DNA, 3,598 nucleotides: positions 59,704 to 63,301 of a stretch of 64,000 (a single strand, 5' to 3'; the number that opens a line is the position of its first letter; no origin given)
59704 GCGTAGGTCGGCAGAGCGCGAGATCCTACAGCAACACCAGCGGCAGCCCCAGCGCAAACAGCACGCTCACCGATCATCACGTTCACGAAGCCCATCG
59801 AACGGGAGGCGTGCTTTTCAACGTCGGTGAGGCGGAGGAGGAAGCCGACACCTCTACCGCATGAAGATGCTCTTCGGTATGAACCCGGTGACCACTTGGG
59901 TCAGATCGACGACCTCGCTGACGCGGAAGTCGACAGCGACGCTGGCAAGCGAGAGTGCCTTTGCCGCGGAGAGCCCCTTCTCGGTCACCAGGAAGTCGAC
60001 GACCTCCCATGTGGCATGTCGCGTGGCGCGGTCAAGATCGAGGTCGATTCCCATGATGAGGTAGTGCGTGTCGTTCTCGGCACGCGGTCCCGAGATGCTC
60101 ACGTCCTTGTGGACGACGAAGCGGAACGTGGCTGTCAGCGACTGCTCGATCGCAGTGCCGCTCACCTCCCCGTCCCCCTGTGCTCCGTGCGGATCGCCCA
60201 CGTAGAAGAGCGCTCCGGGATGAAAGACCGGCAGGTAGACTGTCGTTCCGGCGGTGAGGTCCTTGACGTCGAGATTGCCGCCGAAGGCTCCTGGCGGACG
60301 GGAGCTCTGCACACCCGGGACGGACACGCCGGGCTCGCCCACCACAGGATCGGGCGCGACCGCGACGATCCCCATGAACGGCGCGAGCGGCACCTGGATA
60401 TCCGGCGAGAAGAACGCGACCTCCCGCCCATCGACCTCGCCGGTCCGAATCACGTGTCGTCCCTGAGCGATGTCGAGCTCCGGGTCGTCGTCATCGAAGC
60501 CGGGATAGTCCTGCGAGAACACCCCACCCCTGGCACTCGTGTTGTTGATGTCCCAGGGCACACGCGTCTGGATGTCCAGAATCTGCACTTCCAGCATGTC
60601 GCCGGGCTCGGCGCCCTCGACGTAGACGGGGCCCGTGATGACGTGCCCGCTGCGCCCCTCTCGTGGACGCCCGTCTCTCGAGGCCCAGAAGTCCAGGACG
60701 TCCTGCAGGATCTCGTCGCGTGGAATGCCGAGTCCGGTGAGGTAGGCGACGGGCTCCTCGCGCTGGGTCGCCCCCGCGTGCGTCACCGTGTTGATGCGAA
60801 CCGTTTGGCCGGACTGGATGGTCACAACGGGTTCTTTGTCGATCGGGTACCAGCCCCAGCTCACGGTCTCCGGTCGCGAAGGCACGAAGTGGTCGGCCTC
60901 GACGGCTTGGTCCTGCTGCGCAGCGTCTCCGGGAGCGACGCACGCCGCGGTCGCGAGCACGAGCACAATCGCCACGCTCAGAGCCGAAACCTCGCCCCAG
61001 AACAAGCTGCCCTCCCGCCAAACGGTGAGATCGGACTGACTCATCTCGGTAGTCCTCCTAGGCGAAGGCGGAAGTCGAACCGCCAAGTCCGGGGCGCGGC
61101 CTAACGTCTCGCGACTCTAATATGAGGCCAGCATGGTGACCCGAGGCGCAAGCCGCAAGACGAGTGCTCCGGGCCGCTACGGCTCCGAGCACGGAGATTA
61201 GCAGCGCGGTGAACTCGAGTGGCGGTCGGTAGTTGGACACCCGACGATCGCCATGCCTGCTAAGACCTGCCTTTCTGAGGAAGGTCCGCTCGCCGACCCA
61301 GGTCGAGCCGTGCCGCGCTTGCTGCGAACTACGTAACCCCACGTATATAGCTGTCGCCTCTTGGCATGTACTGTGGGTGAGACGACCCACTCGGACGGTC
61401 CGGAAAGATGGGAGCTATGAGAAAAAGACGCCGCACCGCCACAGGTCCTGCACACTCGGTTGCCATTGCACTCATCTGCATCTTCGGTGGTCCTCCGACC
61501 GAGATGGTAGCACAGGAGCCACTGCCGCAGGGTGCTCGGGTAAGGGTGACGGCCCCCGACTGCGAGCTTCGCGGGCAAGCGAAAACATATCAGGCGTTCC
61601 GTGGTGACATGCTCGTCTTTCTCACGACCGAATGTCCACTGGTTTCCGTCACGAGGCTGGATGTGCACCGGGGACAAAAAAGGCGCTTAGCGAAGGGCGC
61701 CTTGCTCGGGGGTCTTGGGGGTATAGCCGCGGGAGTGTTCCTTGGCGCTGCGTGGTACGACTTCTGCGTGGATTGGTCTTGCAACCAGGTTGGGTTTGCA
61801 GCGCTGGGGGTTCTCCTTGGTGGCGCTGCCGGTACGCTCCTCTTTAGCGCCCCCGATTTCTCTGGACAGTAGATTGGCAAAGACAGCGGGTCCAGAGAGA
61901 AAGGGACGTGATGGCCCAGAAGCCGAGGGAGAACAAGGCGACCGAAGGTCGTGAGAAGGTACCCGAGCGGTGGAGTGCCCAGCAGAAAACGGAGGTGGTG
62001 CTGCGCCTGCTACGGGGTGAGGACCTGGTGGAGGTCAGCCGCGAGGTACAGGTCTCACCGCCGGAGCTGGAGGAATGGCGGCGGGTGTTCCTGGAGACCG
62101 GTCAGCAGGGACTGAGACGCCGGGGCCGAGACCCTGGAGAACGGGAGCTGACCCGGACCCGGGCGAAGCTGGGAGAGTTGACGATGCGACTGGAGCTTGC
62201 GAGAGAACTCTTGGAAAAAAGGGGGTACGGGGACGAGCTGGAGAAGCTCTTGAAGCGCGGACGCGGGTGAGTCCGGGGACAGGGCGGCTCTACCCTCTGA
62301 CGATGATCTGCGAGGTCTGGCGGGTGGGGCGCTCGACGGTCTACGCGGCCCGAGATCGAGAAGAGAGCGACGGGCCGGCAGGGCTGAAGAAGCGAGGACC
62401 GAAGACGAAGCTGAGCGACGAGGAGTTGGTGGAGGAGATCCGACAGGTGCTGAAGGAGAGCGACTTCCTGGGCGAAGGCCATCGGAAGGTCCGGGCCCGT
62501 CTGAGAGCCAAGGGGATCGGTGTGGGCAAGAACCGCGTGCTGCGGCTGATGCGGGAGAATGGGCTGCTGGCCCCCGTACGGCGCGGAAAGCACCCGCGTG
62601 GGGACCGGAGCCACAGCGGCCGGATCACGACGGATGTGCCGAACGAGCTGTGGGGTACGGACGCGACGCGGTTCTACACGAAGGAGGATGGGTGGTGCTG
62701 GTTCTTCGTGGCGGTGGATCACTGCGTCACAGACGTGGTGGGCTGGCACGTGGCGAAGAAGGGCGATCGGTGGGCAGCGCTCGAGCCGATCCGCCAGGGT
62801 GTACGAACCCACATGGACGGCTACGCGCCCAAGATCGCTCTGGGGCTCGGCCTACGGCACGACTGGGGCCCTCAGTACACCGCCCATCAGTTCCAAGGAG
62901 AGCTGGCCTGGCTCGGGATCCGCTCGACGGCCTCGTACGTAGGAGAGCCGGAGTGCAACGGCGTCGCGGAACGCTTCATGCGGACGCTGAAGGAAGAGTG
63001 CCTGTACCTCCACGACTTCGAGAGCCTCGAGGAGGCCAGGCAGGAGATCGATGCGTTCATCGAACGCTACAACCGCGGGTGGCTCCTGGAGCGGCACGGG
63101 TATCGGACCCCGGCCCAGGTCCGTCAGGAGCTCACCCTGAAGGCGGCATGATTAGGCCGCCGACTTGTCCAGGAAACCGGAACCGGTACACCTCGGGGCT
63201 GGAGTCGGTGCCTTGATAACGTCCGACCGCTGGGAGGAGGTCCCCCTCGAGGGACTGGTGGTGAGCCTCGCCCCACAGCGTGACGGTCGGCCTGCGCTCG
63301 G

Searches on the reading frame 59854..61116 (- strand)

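Call 70: search_protein_families(library=pfam, proteins=[window:59854-61116:-], max_evalue=0.001)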
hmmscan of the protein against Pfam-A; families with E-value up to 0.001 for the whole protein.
window:59854-61116:- (420 aa): 1 family
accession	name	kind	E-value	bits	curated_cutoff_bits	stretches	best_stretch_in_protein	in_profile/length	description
PF03069.20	FmdA_AmdA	-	1.3e-35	123.5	27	2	274-418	205-371/373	Acetamidase/Formamidase family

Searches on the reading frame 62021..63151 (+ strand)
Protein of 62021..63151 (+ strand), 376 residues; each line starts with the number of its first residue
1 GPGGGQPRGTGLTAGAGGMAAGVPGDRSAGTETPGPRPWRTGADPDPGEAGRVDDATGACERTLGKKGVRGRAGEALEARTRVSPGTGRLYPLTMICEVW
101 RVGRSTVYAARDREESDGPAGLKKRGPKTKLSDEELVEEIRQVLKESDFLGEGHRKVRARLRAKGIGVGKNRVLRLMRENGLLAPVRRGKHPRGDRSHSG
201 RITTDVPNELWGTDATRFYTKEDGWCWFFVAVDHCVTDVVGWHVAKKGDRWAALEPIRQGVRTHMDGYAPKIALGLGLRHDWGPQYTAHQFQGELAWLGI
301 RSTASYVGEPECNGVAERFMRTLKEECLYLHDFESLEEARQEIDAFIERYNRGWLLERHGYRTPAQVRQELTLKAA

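Call 70: search_protein_families(library=pfam, proteins=[window:62021-63151:+], max_evalue=0.001)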
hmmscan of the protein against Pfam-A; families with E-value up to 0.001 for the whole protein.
window:62021-63151:+ (376 aa): 5 families
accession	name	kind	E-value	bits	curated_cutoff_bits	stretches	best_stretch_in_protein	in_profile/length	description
PF13683.12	rve_3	-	2.5e-14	53.2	26.5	1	299-364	2-67/67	Integrase core domain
PF13276.12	HTH_21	-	7.5e-12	45.7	28.1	1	133-188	3-58/60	HTH-like domain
PF00665.32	rve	-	3.3e-08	34.2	32.6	1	207-309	4-101/102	Integrase core domain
PF13333.12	rve_2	-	8.9e-07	29.4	22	1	317-369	1-53/56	Integrase core domain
PF13551.12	HTH_29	-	0.00012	22.5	28.1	1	94-135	16-62/64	Winged helix-turn helix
